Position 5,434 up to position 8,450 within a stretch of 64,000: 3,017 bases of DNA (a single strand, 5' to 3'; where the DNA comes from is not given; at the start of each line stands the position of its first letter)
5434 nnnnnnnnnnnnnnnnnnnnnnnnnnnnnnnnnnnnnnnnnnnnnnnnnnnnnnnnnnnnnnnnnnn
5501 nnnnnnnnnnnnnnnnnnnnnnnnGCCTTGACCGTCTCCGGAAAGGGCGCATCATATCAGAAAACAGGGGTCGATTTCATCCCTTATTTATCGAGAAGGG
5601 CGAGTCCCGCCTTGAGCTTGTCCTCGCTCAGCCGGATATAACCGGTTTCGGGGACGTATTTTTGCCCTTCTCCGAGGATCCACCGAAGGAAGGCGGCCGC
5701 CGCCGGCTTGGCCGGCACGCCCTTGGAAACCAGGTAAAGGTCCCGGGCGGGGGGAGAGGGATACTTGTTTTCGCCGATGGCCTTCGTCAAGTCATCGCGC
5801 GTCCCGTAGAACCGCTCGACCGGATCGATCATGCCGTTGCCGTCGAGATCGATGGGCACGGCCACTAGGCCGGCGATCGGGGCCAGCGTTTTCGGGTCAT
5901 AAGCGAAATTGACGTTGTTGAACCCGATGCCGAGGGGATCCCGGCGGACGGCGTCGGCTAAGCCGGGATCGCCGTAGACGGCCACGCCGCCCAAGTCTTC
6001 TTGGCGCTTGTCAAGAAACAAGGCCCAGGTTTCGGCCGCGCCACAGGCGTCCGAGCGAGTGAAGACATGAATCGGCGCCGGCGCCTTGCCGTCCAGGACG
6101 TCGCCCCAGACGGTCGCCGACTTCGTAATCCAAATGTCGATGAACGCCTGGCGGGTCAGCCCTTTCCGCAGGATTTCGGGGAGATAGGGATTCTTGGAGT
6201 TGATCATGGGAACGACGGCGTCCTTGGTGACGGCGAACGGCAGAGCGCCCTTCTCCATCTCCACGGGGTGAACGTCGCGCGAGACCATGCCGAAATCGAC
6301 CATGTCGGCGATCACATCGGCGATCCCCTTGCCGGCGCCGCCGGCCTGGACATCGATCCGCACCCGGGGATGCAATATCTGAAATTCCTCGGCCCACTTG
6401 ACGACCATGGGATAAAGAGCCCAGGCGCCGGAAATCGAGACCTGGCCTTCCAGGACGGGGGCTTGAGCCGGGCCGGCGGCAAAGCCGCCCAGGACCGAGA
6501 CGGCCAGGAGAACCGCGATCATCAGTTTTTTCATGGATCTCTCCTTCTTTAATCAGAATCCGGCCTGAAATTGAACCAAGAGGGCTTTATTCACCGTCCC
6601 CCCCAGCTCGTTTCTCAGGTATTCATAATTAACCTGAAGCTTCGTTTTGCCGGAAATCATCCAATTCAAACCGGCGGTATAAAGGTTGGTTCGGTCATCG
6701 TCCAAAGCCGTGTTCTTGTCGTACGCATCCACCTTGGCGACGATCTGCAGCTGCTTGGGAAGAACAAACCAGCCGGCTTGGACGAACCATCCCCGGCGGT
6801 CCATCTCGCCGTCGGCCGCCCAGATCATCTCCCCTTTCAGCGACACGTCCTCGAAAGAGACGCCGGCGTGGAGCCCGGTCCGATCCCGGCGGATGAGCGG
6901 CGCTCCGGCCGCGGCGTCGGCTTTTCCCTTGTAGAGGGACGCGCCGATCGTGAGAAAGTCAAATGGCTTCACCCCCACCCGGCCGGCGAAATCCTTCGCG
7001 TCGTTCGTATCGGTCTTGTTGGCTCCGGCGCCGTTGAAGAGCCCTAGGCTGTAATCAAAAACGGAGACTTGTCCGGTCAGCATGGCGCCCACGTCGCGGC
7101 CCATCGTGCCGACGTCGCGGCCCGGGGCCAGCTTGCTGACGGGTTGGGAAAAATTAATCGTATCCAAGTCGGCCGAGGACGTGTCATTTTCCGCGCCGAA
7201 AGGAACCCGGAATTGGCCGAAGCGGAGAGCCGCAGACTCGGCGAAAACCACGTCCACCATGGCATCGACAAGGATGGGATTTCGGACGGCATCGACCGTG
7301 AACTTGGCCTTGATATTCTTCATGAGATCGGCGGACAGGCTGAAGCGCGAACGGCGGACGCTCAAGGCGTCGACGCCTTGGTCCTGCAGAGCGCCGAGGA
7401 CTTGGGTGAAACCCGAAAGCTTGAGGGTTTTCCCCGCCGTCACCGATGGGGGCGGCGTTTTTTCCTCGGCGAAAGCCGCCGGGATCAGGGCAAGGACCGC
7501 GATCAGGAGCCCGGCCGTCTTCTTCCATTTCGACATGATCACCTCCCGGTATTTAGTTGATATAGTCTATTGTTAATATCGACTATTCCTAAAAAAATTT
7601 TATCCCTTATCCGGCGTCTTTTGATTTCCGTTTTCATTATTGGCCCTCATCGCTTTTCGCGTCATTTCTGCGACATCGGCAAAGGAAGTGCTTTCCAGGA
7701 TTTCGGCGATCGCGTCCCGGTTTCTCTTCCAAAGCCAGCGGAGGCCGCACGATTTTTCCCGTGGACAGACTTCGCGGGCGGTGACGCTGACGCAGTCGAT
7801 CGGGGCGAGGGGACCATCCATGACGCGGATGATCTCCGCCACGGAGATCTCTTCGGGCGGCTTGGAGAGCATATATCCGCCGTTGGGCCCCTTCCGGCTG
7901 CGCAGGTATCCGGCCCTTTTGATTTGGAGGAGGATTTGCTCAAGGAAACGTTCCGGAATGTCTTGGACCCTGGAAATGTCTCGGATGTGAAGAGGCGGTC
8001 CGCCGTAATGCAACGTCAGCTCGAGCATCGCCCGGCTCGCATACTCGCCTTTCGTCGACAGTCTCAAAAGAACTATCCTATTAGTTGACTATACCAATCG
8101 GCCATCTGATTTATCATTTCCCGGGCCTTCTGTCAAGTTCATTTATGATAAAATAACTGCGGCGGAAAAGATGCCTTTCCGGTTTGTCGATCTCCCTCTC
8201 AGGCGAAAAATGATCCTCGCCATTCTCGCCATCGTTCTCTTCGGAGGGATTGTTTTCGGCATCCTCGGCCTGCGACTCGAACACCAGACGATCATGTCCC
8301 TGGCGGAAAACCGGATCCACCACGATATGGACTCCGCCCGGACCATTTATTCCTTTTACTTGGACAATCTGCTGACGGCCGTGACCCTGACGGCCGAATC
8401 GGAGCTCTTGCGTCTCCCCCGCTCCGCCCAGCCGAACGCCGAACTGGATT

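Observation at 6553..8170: Rrf2-family (Fe-S type) regulator sits between the porin-pstSCAB operon and the kinase operon, with a shared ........-containing motif on both flanks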

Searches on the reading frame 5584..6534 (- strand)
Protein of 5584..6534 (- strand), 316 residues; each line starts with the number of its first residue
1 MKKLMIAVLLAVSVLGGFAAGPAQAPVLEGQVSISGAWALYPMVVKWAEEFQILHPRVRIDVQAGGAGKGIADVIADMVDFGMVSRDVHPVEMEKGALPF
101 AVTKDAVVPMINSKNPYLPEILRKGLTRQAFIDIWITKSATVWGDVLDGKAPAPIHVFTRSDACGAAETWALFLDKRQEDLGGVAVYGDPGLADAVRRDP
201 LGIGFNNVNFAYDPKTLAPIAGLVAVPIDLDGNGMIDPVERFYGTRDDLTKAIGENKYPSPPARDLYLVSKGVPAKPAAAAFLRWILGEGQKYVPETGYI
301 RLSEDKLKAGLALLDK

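Call 11: search_protein_families(library=pfam, proteins=[window:5584-6534:-])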
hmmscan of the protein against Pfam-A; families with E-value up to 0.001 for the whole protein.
window:5584-6534:- (316 aa): 1 family
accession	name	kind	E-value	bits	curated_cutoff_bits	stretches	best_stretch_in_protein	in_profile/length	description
PF12849.12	PBP_like_2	-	8e-26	91.8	27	1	29-288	9-265/267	PBP superfamily domain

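Call 12: search_protein_families(library=ncbifam, proteins=[window:5584-6534:-])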
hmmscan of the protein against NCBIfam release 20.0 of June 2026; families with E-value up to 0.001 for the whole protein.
window:5584-6534:- (316 aa): 3 families
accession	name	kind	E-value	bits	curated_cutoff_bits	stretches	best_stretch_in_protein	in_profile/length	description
TIGR02136.1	ptsS_2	subfamily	3.9e-27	95.2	206.6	1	1-301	1-294/295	phosphate ABC transporter substrate-binding protein PstS family protein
TIGR00975.1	3a0107s03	equivalog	2.5e-16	59.7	205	1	34-305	3-302/315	phosphate ABC transporter substrate-binding protein PstS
NF008171.0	PRK10918.1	equivalog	0.00014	21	339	1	31-110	26-107/346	phosphate ABC transporter substrate-binding protein PstS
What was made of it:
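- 5584..6534 (-): pstS-like periplasmic binding protein. Its best family is PstS, but the score is below the curated cut-off. Calls 11, 12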

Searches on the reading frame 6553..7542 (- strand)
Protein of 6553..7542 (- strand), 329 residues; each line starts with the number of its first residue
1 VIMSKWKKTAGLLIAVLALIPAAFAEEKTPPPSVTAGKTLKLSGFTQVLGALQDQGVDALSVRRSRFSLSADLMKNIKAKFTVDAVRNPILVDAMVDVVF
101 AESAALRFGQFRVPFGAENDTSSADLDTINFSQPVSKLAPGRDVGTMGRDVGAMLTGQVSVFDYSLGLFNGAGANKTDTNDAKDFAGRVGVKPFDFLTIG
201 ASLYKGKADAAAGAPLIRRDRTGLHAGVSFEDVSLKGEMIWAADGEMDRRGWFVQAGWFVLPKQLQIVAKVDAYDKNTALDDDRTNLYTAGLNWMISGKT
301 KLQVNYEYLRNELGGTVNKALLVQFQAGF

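Call 11: search_protein_families(library=pfam, proteins=[window:6553-7542:-])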
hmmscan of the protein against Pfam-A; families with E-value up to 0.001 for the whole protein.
window:6553-7542:- (329 aa): 2 families
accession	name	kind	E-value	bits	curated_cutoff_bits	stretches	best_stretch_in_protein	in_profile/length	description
PF07396.17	Porin_O_P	-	1.1e-15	58.2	20.9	1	54-193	22-165/370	Phosphate-selective porin O and P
PF13609.12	Porin_4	-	1.7e-11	45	27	1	51-312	38-308/310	Gram-negative porin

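Call 12: search_protein_families(library=ncbifam, proteins=[window:6553-7542:-])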
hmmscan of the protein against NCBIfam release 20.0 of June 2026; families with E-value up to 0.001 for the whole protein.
window:6553-7542:- (329 aa): 1 family
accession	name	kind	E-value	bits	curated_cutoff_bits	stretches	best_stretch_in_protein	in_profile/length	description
NF040900.1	porin_ExtI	equivalog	5e-06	25.6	150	0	248-308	310-371/403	selenite/tellurite reduction operon porin ExtI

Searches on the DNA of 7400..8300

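Call 70: search_rna_families(source=window, start=7400, end=8300, threshold=evalue, max_evalue=1)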
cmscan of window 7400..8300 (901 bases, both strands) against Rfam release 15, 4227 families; matches with E-value up to 1: 0.
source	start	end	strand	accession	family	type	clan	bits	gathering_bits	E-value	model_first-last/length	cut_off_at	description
